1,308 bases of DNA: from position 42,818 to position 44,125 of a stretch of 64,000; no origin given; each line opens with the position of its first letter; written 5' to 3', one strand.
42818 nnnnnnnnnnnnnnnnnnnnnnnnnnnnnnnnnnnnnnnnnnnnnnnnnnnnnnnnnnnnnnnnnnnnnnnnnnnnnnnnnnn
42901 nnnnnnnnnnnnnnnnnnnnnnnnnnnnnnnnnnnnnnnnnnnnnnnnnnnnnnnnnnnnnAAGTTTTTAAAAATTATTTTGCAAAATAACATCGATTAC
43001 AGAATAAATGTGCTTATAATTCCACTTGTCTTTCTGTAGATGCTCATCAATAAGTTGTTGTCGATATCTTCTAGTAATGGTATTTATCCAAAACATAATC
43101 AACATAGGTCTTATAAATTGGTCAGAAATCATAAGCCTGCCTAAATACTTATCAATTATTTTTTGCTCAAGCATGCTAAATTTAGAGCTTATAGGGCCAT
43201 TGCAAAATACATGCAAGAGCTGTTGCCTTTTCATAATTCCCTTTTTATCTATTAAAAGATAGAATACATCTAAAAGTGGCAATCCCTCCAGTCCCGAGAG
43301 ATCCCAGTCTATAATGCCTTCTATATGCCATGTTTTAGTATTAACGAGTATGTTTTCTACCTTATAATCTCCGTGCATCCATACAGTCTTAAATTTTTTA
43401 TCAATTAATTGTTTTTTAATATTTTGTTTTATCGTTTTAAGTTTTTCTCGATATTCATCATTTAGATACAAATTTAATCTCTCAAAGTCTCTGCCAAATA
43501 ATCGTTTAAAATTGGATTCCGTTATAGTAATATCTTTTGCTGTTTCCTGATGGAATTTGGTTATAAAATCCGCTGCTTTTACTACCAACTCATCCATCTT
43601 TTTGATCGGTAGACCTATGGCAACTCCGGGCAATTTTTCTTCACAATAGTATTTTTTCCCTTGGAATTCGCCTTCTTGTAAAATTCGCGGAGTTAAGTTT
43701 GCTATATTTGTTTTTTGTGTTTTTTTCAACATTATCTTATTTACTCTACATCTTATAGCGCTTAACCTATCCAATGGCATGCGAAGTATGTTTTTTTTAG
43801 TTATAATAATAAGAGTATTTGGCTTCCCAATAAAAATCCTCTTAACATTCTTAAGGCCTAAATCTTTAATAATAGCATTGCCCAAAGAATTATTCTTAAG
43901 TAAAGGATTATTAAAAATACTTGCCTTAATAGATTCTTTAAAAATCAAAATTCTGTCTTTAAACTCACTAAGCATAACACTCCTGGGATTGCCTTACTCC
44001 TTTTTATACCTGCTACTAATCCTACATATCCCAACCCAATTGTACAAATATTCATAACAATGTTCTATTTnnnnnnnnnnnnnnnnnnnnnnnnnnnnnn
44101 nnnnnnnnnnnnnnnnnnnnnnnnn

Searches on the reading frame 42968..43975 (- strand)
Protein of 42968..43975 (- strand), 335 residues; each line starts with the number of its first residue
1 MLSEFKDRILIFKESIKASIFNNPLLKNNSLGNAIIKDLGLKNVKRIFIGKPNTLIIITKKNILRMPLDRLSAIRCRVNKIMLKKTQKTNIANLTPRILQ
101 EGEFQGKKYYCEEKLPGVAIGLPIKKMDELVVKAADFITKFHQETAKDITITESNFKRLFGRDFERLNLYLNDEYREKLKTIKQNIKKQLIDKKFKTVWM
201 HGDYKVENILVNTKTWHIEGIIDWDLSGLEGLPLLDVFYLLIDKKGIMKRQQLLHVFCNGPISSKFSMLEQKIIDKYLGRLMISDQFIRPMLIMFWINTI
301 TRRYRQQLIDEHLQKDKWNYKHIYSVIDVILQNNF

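Call 3: search_protein_families(library=pfam, proteins=[window:42968-43975:-], max_evalue=0.01)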
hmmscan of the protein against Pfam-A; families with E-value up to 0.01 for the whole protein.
window:42968-43975:- (335 aa): 1 family
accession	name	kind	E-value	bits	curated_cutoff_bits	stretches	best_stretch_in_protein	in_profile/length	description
PF01636.29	APH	-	1.5e-14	54.8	23.2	1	95-241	55-210/239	Phosphotransferase enzyme family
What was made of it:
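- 42968..43975 (-): APH-family kinase-like protein. It is adjacent but not conserved in the other cassettes, so it is probably a locus-specific accessory and not a module part. Pfam APH 1.5e-14 (call 3).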

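Call 4: search_protein_families(library=ncbifam, proteins=[window:42968-43975:-], max_evalue=0.01)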
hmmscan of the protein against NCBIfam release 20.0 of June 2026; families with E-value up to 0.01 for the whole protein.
window:42968-43975:- (335 aa): 3 families
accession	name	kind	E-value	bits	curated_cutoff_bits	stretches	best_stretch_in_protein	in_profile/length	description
NF033068.1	APH_3p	equivalog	0.00017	21.2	205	1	95-226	66-202/255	APH(3') family aminoglycoside O-phosphotransferase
NF008738.0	PRK11768.1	equivalog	0.00071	19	194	1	167-256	167-250/327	serine/threonine protein kinase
NF032896.1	APH_3pp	equivalog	0.0062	16.1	325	1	177-225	146-194/254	APH(3'') family aminoglycoside O-phosphotransferase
